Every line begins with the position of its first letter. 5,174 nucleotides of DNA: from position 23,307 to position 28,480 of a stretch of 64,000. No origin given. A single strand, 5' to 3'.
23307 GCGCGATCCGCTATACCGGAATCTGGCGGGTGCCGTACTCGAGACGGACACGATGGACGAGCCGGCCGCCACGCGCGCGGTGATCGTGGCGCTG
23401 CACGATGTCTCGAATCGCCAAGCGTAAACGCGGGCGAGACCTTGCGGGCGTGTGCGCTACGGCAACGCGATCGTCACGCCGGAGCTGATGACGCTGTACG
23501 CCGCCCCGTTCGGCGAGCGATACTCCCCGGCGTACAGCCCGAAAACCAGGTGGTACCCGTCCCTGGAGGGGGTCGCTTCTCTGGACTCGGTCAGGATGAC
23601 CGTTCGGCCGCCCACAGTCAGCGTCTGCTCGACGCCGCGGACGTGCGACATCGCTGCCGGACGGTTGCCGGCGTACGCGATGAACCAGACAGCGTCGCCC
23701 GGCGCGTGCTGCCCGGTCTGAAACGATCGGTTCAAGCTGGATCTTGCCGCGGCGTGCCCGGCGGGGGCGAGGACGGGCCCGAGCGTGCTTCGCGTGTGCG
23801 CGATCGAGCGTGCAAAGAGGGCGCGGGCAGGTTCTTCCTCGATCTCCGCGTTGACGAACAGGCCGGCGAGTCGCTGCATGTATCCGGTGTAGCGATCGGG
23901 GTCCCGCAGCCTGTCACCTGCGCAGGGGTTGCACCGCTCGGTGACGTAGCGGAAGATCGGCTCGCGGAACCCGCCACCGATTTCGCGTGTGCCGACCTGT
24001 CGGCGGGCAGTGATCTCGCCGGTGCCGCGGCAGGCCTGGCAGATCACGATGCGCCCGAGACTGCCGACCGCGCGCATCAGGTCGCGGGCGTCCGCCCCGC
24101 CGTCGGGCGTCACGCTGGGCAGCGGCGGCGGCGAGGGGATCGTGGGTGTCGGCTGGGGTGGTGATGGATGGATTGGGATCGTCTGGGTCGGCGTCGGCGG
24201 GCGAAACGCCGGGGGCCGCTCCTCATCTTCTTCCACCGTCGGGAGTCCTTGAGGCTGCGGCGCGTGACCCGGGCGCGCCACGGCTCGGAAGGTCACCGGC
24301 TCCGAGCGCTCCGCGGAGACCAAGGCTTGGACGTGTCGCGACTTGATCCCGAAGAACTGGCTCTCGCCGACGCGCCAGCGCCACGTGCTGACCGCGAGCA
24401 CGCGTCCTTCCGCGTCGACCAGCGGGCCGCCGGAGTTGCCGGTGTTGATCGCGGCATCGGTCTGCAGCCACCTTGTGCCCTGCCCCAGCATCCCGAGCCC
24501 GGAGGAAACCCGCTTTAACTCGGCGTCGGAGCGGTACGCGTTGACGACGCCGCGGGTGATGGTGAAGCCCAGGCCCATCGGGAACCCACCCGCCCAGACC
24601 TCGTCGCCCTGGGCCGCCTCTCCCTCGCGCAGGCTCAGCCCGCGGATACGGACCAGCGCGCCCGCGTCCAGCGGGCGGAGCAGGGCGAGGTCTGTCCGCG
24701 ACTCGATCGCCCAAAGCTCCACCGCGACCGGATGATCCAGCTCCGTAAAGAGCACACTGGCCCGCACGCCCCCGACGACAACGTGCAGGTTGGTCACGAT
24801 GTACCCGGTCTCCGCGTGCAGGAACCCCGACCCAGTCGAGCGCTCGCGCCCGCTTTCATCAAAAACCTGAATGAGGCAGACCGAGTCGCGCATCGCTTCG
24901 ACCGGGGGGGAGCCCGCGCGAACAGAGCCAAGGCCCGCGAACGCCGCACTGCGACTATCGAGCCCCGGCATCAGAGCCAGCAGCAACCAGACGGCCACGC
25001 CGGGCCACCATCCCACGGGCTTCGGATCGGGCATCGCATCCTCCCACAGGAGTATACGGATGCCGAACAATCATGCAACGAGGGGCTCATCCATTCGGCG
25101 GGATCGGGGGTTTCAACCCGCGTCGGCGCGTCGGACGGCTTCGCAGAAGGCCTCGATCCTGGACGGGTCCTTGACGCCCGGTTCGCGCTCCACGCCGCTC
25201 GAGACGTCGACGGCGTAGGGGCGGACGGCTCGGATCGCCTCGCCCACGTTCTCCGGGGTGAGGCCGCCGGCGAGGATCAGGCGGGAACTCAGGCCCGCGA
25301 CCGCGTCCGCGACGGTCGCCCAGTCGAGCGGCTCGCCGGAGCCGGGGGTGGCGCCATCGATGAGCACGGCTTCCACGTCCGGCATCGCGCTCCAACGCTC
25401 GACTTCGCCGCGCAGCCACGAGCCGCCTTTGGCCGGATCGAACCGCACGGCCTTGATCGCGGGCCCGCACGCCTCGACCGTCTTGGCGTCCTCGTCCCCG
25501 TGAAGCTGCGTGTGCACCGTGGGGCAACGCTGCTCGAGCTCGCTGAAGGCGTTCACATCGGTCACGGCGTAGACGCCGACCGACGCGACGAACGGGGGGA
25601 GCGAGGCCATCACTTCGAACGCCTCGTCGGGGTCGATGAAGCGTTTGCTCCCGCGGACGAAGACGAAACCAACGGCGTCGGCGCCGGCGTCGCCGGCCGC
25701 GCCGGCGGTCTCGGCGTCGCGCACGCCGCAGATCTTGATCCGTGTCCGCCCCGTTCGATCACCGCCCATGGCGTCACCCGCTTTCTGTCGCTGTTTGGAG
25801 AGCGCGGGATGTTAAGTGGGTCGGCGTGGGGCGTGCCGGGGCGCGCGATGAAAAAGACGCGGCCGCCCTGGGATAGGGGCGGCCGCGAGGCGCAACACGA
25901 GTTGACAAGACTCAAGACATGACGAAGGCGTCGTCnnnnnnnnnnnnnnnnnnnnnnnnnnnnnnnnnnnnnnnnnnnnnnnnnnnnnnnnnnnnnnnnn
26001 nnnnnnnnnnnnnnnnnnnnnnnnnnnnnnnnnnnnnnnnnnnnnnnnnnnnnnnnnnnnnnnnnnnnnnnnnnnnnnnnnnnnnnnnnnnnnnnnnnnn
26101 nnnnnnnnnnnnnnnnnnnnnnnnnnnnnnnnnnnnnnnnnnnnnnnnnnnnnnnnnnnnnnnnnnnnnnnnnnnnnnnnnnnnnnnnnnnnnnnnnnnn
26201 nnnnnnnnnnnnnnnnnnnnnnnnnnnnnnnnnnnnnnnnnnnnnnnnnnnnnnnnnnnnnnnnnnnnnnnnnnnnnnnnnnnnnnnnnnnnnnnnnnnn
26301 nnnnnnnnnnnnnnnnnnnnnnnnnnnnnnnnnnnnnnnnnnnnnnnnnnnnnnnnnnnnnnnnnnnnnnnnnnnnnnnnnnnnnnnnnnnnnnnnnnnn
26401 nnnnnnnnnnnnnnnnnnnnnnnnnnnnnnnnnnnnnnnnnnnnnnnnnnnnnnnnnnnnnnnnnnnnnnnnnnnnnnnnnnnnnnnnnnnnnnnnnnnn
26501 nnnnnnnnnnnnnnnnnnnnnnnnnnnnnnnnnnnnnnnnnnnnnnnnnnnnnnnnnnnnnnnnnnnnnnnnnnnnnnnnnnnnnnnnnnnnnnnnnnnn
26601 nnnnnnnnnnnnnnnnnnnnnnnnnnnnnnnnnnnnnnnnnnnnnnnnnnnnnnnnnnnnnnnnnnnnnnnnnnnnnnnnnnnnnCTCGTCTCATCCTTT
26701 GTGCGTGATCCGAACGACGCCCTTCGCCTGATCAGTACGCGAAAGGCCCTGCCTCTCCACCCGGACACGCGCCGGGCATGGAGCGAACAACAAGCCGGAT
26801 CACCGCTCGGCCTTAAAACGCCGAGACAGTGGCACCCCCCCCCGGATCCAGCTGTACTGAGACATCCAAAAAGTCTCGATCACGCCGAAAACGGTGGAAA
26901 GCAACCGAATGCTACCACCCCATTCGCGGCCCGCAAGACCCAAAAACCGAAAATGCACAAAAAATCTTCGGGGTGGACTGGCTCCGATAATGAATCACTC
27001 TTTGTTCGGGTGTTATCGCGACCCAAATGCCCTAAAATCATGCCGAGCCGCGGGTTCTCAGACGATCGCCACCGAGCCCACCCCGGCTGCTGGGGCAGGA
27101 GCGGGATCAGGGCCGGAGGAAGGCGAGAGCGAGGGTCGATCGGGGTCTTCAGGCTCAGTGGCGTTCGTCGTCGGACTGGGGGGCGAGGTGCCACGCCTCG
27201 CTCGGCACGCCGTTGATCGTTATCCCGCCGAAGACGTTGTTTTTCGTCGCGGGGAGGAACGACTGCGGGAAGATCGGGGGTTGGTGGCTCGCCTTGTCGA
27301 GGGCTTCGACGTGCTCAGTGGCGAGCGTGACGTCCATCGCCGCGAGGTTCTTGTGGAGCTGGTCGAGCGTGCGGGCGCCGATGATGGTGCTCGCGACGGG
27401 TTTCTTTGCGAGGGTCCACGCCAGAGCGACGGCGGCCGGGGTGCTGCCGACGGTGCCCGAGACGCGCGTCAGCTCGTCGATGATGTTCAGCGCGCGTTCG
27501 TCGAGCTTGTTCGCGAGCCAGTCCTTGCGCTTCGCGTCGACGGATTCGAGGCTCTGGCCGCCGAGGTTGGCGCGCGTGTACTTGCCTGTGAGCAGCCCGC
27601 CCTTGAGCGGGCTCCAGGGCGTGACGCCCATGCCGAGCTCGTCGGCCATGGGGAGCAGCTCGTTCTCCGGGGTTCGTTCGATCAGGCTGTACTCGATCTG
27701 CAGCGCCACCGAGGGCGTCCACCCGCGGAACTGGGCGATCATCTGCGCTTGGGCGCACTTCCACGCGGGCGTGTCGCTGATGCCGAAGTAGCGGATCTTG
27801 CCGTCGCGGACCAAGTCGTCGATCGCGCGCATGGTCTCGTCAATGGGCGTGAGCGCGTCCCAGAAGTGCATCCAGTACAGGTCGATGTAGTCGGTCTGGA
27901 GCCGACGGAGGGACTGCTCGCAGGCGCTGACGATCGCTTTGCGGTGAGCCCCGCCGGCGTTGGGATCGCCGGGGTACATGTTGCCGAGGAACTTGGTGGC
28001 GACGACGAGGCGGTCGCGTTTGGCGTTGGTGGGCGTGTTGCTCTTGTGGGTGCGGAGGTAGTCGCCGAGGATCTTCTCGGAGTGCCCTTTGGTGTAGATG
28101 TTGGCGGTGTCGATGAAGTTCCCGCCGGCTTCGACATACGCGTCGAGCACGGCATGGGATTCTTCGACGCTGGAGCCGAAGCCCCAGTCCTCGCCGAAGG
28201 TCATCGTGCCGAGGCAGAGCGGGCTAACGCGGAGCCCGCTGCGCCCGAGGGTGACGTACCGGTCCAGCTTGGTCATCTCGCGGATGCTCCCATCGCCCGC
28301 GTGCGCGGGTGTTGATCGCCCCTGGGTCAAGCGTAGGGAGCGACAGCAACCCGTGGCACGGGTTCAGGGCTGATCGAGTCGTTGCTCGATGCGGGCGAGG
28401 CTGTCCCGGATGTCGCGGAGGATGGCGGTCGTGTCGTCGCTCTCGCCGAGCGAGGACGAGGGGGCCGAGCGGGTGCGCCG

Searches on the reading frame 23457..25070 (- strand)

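Call 68: search_protein_families(library=pfam, proteins=[window:23457-25070:-], max_evalue=0.00001)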
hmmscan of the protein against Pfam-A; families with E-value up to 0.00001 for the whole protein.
window:23457-25070:- (537 aa): 2 families
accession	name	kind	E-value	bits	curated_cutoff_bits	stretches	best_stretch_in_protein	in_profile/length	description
PF13365.12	Trypsin_2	-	1.9e-20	74.5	27.6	1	80-227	1-144/144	Trypsin-like peptidase domain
PF00089.32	Trypsin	-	2.4e-08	34.5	20.6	1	74-239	23-206/220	Trypsin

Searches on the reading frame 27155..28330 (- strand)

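Call 67: search_protein_families(library=pfam, proteins=[window:27155-28330:-], max_evalue=0.00001)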
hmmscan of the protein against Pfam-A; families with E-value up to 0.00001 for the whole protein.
window:27155-28330:- (391 aa): 1 family
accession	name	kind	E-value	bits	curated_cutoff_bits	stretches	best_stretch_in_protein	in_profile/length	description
PF00248.27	Aldo_ket_red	-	5.8e-75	252.5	24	1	37-347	1-289/291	Aldo/keto reductase family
